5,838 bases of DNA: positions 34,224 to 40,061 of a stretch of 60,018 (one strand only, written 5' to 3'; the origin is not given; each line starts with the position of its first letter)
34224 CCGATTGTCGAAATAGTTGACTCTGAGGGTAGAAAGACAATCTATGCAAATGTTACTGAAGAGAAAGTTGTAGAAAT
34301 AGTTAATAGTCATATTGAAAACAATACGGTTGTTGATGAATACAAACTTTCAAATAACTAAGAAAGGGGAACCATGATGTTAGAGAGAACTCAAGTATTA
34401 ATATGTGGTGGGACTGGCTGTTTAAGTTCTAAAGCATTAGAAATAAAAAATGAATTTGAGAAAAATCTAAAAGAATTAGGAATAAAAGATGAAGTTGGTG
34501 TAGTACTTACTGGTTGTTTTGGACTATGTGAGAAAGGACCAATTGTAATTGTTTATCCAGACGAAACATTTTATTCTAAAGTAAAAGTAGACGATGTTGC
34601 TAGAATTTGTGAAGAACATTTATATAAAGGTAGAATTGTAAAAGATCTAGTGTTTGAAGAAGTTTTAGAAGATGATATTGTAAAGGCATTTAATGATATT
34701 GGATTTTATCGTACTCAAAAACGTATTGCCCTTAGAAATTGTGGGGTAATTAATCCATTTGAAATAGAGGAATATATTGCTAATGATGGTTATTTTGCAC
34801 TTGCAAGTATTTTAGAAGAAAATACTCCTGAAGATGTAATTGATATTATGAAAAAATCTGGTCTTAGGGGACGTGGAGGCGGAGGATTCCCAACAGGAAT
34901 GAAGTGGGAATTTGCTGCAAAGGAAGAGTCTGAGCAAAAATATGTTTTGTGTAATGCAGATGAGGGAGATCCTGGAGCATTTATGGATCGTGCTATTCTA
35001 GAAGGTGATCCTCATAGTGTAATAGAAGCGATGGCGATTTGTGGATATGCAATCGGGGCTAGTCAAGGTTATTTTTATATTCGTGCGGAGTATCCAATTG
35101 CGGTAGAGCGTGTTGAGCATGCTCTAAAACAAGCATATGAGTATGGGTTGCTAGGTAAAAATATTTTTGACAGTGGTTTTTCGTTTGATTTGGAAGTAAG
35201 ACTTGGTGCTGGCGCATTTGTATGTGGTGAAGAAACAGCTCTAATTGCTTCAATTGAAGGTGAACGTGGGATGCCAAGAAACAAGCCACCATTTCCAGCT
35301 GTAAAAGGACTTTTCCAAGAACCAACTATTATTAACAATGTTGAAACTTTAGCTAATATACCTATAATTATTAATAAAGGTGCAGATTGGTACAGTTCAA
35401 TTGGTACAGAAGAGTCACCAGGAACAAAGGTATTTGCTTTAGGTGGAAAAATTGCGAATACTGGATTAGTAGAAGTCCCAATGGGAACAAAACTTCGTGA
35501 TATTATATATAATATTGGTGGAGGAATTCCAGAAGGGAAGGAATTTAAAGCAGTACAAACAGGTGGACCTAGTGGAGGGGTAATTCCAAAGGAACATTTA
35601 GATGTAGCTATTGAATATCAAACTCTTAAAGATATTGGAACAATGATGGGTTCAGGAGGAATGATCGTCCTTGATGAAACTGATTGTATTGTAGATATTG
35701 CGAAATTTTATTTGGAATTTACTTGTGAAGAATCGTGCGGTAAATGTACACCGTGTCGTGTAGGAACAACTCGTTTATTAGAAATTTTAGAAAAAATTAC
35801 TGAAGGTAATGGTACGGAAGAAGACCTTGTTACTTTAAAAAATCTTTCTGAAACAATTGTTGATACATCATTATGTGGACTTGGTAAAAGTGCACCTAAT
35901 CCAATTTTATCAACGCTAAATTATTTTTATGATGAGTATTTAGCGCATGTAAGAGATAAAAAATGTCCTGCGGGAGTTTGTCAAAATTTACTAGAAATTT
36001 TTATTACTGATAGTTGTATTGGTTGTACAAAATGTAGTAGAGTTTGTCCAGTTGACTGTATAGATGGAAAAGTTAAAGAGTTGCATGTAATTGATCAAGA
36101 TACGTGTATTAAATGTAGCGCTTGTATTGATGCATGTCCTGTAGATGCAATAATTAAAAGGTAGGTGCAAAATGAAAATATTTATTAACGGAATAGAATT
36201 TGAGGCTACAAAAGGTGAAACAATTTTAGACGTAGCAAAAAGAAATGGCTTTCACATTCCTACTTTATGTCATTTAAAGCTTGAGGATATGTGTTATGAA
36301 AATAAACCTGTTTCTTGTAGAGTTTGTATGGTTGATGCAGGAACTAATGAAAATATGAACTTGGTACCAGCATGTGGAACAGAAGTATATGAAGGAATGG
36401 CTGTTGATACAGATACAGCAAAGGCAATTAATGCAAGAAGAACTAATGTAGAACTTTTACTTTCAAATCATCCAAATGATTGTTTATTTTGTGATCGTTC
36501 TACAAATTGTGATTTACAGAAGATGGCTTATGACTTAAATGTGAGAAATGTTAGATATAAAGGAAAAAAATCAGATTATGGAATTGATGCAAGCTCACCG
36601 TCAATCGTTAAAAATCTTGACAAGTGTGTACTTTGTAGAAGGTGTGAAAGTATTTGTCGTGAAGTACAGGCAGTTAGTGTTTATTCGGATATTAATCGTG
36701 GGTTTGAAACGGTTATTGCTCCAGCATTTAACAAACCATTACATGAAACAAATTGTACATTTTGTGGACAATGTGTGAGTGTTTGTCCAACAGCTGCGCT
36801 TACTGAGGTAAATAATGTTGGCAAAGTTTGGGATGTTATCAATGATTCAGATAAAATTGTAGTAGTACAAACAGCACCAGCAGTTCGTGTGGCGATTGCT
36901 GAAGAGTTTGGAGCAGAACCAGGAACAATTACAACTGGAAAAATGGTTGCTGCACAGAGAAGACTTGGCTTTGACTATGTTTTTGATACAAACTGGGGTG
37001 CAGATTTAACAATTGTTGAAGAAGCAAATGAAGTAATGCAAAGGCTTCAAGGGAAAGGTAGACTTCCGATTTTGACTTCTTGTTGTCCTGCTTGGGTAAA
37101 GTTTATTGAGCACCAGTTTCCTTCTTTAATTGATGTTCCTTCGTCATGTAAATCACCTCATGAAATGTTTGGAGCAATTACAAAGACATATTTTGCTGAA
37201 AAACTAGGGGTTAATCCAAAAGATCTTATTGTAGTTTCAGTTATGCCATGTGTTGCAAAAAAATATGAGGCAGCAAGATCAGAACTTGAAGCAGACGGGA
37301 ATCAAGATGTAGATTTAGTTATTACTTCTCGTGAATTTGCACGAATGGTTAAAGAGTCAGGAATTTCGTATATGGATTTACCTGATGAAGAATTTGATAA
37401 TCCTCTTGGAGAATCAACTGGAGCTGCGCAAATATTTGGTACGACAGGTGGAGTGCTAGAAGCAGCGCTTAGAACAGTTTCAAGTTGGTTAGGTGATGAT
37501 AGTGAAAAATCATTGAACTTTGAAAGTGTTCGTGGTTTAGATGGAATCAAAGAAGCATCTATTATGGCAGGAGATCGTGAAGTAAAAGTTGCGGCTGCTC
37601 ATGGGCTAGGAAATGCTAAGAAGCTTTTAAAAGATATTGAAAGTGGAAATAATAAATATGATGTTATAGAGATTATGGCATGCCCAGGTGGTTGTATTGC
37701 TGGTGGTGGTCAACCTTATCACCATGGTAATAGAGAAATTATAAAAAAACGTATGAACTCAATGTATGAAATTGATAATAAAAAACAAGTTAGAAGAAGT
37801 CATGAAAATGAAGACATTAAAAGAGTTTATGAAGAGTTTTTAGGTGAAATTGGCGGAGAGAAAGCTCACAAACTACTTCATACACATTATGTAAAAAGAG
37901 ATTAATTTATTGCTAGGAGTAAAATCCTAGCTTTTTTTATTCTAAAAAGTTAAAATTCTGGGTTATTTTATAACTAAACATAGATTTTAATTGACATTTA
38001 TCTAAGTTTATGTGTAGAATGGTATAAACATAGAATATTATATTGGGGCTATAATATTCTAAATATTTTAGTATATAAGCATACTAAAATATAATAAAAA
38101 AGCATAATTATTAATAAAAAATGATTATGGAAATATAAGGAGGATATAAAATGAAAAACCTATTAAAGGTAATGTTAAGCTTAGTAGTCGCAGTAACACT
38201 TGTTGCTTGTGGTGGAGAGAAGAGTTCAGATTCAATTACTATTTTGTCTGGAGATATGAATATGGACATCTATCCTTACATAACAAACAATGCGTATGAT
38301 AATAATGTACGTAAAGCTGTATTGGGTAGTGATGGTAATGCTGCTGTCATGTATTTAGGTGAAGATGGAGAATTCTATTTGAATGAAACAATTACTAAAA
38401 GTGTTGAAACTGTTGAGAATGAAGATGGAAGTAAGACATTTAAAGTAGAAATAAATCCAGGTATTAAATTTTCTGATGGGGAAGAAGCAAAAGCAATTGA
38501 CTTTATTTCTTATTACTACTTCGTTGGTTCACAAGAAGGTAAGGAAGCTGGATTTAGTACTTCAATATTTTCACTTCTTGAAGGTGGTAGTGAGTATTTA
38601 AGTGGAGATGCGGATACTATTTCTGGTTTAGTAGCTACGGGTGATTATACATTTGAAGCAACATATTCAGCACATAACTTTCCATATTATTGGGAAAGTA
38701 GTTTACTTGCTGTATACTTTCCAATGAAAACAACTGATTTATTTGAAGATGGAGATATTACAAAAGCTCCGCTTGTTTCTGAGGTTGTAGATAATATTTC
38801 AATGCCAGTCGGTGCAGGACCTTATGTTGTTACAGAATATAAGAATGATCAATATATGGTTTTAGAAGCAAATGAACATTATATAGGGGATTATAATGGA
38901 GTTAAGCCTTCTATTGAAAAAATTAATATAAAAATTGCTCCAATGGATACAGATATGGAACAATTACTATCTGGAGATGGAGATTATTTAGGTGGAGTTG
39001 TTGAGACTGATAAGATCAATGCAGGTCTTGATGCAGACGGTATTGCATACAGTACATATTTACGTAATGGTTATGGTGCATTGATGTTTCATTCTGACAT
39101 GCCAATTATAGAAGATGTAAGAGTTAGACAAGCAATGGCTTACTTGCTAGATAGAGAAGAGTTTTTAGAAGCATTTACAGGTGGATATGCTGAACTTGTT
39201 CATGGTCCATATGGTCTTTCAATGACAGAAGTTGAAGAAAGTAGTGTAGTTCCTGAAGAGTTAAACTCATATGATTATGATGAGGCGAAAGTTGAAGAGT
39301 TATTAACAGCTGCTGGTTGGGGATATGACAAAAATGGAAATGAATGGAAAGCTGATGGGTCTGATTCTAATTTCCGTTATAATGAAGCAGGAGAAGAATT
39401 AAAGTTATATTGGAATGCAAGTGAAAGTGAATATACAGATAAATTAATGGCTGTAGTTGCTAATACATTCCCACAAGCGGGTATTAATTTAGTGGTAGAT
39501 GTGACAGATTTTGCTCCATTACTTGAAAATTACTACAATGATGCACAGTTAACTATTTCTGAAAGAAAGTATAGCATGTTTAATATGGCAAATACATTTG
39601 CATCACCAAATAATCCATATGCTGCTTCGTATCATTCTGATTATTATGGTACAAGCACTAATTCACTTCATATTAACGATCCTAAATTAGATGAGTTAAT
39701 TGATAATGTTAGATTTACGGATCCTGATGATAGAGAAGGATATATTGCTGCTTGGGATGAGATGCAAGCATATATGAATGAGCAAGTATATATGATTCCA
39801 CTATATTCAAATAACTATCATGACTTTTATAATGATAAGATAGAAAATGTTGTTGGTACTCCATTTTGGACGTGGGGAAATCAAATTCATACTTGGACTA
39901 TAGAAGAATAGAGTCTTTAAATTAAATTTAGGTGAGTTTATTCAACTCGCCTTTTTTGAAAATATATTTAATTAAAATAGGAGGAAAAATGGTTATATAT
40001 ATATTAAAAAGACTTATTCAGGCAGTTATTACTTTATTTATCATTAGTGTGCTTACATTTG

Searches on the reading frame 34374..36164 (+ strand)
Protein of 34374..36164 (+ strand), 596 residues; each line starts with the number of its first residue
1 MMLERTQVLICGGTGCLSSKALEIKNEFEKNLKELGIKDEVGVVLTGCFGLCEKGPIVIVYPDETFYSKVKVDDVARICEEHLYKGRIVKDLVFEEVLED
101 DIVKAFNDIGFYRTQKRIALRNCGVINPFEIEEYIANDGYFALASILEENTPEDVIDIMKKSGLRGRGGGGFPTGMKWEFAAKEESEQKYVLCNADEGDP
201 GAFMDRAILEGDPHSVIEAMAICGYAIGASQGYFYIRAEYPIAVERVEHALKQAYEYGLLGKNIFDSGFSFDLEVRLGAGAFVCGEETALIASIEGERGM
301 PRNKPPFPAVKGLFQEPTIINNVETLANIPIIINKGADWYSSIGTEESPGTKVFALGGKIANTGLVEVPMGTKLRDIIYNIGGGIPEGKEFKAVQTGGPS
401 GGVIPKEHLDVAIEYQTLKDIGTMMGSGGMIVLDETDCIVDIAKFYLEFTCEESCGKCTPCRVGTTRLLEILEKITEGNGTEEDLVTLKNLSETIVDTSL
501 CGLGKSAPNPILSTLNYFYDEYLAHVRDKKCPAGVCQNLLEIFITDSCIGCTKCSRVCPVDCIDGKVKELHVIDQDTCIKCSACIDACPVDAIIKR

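Call 26: search_protein_families(library=pfam, proteins=[window:34374-36164:+], max_evalue=0.00001)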
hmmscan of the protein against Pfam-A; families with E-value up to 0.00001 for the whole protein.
window:34374-36164:+ (596 aa): 9 families
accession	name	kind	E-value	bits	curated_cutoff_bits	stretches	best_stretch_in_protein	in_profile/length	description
PF01512.22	Complex1_51K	-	3.6e-48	163.7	31.2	1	159-330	1-149/150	Nuo51 FMN-binding domain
PF10589.14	NADH_4Fe-4S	-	4.1e-33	113.5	23.5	1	441-525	1-85/85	NADH-ubiquinone oxidoreductase-F iron-sulfur binding region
PF00037.32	Fer4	-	8.1e-10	38.5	21.1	1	572-593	2-23/24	4Fe-4S binding domain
PF14697.11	Fer4_21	-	6.6e-09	36.2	35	1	546-593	6-57/59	4Fe-4S dicluster domain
PF12838.12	Fer4_7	-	3.2e-07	31.1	27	1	547-592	1-52/52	4Fe-4S dicluster domain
PF12797.12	Fer4_2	-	7.9e-07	29.1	24.5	0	572-590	4-22/22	4Fe-4S binding domain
PF13237.11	Fer4_10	-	9.2e-07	29.1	25.5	0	544-589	5-53/53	4Fe-4S dicluster domain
PF13187.11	Fer4_9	-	1.8e-06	28.3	27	1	548-593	2-52/52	4Fe-4S dicluster domain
PF10531.15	SLBB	-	4.8e-06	26.7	27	1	355-403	3-54/55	SLBB domain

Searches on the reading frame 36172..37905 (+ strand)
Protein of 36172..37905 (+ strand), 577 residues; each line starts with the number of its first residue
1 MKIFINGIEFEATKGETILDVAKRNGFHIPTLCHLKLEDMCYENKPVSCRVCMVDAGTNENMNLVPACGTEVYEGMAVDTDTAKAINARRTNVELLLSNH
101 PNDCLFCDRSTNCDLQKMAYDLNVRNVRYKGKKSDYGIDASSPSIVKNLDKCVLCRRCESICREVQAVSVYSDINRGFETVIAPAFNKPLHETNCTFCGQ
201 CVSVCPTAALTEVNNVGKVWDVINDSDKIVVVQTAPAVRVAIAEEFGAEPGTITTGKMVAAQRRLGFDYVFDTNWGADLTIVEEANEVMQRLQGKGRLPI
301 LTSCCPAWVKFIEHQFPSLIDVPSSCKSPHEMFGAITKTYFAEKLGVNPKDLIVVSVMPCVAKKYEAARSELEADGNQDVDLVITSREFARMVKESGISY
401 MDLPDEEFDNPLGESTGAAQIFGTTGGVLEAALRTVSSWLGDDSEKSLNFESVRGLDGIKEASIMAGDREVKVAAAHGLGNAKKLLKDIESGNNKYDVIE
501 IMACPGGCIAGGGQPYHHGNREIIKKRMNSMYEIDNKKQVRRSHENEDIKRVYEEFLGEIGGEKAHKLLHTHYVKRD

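Call 26: search_protein_families(library=pfam, proteins=[window:36172-37905:+], max_evalue=0.00001)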
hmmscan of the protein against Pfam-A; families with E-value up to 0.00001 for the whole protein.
window:36172-37905:+ (577 aa): 7 families
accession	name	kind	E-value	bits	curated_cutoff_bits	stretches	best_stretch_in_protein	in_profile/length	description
PF02906.19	Fe_hyd_lg_C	-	5e-98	328.1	22.1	1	228-512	1-245/245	Iron only hydrogenase large subunit, C-terminal domain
PF02256.22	Fe_hyd_SSU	-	4e-24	84.9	24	1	522-576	2-56/56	Iron hydrogenase small subunit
PF10588.14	NADH-G_4Fe-4S_3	-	8.6e-18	64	27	1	89-128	1-40/40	NADH-ubiquinone oxidoreductase-G iron-sulfur binding region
PF13510.11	Fer2_4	-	2.4e-13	50.4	22.8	1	2-82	5-81/82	2Fe-2S iron-sulfur cluster binding domain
PF12838.12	Fer4_7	-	9.7e-08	32.8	27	1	151-209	1-52/52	4Fe-4S dicluster domain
PF13187.11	Fer4_9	-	2.9e-07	30.9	27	1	151-209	1-51/52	4Fe-4S dicluster domain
PF00037.32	Fer4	-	4.1e-07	30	21.1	1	191-211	4-24/24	4Fe-4S binding domain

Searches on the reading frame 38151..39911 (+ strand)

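Call 26: search_protein_families(library=pfam, proteins=[window:38151-39911:+], max_evalue=0.00001)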
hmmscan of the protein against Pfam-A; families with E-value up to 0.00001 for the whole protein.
window:38151-39911:+ (586 aa): 1 family
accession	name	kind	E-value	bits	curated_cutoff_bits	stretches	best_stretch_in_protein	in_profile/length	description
PF00496.27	SBP_bac_5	-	1.7e-46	159.5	32.4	1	87-494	9-358/368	Bacterial extracellular solute-binding proteins, family 5 Middle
